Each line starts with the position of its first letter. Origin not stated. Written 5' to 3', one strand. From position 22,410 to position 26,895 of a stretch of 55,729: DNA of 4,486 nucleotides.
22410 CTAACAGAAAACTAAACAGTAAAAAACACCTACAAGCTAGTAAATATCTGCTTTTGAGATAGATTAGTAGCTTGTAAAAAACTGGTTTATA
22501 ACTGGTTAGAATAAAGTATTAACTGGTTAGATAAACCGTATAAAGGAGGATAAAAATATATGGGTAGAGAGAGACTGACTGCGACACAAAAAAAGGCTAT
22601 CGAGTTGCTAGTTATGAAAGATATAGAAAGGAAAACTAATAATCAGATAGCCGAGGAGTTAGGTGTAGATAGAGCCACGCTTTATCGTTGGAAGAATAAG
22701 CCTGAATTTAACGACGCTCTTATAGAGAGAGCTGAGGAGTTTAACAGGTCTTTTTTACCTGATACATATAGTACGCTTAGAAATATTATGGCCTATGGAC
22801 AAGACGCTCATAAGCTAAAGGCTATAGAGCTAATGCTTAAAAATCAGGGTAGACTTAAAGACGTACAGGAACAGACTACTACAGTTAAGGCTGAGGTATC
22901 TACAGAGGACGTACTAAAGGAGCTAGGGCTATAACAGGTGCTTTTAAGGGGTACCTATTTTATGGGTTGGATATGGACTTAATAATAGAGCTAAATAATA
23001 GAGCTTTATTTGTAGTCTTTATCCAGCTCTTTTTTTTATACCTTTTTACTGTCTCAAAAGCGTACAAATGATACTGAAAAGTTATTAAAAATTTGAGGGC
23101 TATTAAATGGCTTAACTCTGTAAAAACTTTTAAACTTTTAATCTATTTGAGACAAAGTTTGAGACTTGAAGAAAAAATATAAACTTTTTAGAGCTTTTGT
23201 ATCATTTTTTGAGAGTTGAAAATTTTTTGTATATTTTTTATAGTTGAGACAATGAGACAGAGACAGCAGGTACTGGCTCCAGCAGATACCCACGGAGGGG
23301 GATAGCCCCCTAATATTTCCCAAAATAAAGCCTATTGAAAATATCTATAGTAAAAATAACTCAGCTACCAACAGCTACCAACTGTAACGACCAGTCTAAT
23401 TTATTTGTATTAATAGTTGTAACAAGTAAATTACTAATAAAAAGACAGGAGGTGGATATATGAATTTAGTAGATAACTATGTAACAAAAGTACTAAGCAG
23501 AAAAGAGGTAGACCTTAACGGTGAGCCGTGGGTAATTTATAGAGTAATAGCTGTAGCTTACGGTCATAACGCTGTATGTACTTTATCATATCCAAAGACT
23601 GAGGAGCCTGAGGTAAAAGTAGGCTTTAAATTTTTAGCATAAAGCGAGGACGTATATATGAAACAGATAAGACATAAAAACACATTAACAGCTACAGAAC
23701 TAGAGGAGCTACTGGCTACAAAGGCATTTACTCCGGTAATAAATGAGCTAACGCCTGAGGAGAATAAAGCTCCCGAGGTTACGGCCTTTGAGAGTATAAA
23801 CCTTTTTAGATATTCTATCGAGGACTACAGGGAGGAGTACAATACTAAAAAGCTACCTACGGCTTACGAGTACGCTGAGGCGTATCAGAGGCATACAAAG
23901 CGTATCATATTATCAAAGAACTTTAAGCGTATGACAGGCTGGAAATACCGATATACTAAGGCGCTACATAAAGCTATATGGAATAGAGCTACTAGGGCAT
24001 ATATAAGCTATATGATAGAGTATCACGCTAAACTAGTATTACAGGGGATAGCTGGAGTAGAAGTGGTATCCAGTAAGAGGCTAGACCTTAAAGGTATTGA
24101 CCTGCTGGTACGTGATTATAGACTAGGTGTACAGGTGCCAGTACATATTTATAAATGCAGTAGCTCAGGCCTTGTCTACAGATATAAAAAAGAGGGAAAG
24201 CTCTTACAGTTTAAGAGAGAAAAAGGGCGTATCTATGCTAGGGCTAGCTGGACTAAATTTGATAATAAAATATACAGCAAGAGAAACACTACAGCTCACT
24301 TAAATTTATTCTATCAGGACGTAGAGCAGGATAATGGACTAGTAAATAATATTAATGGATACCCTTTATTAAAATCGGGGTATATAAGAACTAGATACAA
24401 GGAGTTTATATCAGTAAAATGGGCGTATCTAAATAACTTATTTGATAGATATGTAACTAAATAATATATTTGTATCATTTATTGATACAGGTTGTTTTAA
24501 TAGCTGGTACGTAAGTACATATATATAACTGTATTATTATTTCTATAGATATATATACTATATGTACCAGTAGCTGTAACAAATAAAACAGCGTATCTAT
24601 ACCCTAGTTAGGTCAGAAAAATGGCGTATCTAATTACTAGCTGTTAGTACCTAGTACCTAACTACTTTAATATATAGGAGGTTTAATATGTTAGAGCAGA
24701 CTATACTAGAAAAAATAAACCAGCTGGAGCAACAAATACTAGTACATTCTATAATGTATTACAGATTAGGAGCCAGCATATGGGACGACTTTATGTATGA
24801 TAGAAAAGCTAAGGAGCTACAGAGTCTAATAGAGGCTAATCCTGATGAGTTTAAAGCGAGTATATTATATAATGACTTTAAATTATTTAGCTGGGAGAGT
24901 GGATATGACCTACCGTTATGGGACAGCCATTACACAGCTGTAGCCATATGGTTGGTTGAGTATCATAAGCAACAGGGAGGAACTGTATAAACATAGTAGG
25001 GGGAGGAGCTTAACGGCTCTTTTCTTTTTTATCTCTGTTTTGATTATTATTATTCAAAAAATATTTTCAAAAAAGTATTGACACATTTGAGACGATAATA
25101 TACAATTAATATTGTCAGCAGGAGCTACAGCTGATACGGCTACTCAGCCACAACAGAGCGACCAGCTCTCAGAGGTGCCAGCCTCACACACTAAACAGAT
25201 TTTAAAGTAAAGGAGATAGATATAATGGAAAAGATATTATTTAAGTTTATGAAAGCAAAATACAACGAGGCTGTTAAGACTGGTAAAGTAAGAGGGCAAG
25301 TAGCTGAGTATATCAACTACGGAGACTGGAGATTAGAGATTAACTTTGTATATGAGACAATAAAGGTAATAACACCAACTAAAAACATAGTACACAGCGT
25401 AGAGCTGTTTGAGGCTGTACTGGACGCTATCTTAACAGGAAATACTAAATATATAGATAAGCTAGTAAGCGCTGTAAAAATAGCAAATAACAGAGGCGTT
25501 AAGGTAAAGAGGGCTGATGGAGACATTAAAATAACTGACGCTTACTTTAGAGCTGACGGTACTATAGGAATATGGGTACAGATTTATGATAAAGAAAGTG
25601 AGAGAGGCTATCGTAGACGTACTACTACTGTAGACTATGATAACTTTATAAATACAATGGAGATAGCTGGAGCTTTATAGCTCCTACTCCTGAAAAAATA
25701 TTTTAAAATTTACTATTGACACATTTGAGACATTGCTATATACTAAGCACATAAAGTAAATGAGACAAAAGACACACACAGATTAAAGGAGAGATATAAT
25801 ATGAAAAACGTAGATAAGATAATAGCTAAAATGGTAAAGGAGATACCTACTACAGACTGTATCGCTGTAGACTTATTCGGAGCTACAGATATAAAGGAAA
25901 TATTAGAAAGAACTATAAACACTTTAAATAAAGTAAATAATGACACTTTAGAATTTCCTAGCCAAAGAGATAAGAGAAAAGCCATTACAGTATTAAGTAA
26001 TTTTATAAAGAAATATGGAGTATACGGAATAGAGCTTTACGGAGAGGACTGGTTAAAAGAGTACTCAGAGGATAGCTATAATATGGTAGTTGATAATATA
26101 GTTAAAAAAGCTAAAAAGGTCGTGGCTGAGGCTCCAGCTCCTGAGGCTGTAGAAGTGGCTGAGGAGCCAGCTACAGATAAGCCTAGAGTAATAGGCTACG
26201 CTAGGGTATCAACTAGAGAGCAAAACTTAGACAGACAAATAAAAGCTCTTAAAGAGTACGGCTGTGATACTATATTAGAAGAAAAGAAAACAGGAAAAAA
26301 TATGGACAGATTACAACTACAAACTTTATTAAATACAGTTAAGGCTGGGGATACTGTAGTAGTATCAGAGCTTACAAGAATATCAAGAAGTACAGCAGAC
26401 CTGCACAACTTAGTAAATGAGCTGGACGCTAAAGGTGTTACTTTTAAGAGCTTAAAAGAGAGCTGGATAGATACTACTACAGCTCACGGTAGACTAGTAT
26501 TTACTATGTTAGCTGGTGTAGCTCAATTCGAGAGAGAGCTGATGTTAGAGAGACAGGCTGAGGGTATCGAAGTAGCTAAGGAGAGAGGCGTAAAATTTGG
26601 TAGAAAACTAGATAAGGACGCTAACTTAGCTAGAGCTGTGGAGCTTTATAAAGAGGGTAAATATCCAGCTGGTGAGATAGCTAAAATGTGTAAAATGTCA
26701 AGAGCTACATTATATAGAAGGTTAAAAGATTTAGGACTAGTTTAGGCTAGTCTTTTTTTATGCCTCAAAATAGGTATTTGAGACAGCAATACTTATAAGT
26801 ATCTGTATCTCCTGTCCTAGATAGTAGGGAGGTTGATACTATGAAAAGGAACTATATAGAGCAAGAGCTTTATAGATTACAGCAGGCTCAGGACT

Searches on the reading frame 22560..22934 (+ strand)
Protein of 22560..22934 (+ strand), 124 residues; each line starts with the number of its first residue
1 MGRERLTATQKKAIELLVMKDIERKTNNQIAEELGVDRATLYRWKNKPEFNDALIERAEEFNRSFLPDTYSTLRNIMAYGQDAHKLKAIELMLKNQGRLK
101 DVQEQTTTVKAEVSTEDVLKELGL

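Call 65: search_protein_families(library=pfam, proteins=[window:22560-22934:+], max_evalue=0.01)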
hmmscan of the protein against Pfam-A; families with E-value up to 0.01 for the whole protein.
window:22560-22934:+ (124 aa): 11 families
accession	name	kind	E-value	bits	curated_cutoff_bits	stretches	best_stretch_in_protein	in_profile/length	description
PF13022.12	HTH_Tnp_1_2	-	3.6e-28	98.5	27.9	1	5-117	7-117/122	Helix-turn-helix of insertion element transposase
PF13518.12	HTH_28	-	3.8e-05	24.1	25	1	24-47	12-35/52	Helix-turn-helix domain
PF13384.12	HTH_23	-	4.7e-05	23.5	24.6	1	16-46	8-39/50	Homeodomain-like domain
PF01527.26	HTH_Tnp_1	-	0.00021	21.9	24.1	1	26-48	25-47/75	Transposase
PF00440.29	TetR_N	-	0.00034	20.8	24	1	12-43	4-35/47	Bacterial regulatory proteins, tetR family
PF13551.12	HTH_29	-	0.00049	20.6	28.1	1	25-46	13-34/64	Winged helix-turn helix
PF06056.18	Terminase_5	-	0.0015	18.8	20.3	1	28-52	17-41/58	Putative ATPase subunit of terminase (gpP-like)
PF07374.17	DUF1492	-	0.0019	18.8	21.5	1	11-47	58-94/100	Protein of unknown function (DUF1492)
PF02796.21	HTH_7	-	0.0023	18.5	23.8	1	28-47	25-44/45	Helix-turn-helix domain of resolvase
PF08281.18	Sigma70_r4_2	-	0.0026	17.8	25.7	1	15-44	17-46/54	Sigma-70, region 4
PF12728.13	HTH_17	-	0.0093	16.6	27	0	26-44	3-21/51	Helix-turn-helix domain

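Call 66: search_protein_families(library=phrogs, proteins=[window:22560-22934:+], max_evalue=0.001)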
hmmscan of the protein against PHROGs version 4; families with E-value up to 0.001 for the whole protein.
window:22560-22934:+ (124 aa): 9 families
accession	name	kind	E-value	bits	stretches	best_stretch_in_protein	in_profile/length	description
phrog_2538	-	head and packaging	1.6e-18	68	1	5-118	2-113/129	terminase small subunit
phrog_7344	-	head and packaging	6.6e-18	66.4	1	4-114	11-126/161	terminase small subunit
phrog_24579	-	head and packaging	2.3e-11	44.8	1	5-78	13-86/126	terminase small subunit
phrog_309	-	head and packaging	4.6e-08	34.4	1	24-54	156-187/319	terminase small subunit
phrog_351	-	transcription regulation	1.7e-05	24.6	1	4-114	674-781/928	RNA polymerase sigma factor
phrog_725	-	transcription regulation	4.9e-05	24.2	1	16-52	17-53/101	CII-like regulator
phrog_36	-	transcription regulation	8.4e-05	23.3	1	15-60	146-189/220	transcriptional regulator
phrog_8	-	transcription regulation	0.00032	21.2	1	23-64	88-131/346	transcriptional regulator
phrog_66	-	integration and excision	0.00048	20.9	1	11-51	80-121/412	excisionase and transcriptional regulator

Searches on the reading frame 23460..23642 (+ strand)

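Call 9: search_protein_families(library=phrogs, proteins=[window:23460-23642:+], max_evalue=0.001)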
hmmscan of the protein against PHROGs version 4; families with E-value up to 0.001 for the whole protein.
window:23460-23642:+ (60 aa): 1 family
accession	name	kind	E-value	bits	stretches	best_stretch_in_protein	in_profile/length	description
phrog_8110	-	unknown function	6.7e-08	33.6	1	1-60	1-59/59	-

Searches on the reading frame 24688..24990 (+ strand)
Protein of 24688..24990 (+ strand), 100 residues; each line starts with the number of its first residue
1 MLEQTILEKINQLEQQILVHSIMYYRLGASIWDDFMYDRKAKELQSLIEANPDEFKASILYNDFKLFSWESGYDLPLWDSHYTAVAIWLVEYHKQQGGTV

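Call 65: search_protein_families(library=pfam, proteins=[window:24688-24990:+], max_evalue=0.01)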
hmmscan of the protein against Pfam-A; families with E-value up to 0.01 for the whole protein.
window:24688-24990:+ (100 aa): 1 family
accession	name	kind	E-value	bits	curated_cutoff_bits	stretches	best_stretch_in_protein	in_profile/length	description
PF22745.1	Nlig-Ia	-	4.6e-21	75.7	27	1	6-95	2-91/92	DNA ligase-like, N-terminal NAD+-binding domain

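Call 66: search_protein_families(library=phrogs, proteins=[window:24688-24990:+], max_evalue=0.001)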
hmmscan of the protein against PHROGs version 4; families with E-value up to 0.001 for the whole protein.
window:24688-24990:+ (100 aa): 2 families
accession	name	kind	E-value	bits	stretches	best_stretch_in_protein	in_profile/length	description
phrog_6466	-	DNA, RNA and nucleotide metabolism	4.1e-27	95.5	1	3-97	6-100/104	DNA ligase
phrog_3869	-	DNA, RNA and nucleotide metabolism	2.6e-05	23.9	1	6-56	5-55/656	NAD-dependent DNA ligase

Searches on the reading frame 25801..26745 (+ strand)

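Call 65: search_protein_families(library=pfam, proteins=[window:25801-26745:+], max_evalue=0.01)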
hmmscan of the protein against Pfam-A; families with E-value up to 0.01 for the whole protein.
window:25801-26745:+ (314 aa): 7 families
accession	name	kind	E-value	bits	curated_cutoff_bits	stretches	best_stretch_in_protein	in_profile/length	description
PF00239.26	Resolvase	-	7.5e-43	146.5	23.3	1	130-264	1-144/145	Resolvase, N terminal domain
PF02796.21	HTH_7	-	2.3e-08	34.5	23.8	1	268-310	2-44/45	Helix-turn-helix domain of resolvase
PF03683.19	UPF0175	-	4.7e-05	23.4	27.9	1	269-310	15-56/75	Uncharacterised protein family (UPF0175)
PF13384.12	HTH_23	-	7.3e-05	22.9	24.6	1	277-309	8-39/50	Homeodomain-like domain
PF13518.12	HTH_28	-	0.00016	22.1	25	1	277-310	3-35/52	Helix-turn-helix domain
PF08279.18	HTH_11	-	0.0011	19.3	25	0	284-311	10-39/55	HTH domain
PF13412.12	HTH_24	-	0.0051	16.8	21.9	0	281-311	11-41/48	Winged helix-turn-helix DNA-binding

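Call 66: search_protein_families(library=phrogs, proteins=[window:25801-26745:+], max_evalue=0.001)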
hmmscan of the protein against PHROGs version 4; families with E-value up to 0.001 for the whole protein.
window:25801-26745:+ (314 aa): 4 families
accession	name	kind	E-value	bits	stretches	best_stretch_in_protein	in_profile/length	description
phrog_125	-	DNA, RNA and nucleotide metabolism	5.2e-65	220.5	1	121-310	13-202/254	DNA invertase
phrog_95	-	integration and excision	1.9e-33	116.9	1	101-263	64-237/651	integrase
phrog_8275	-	DNA, RNA and nucleotide metabolism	1.4e-10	41.8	1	130-177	2-49/51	DNA invertase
phrog_6620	-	integration and excision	9.9e-09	36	1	124-207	52-144/201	transposase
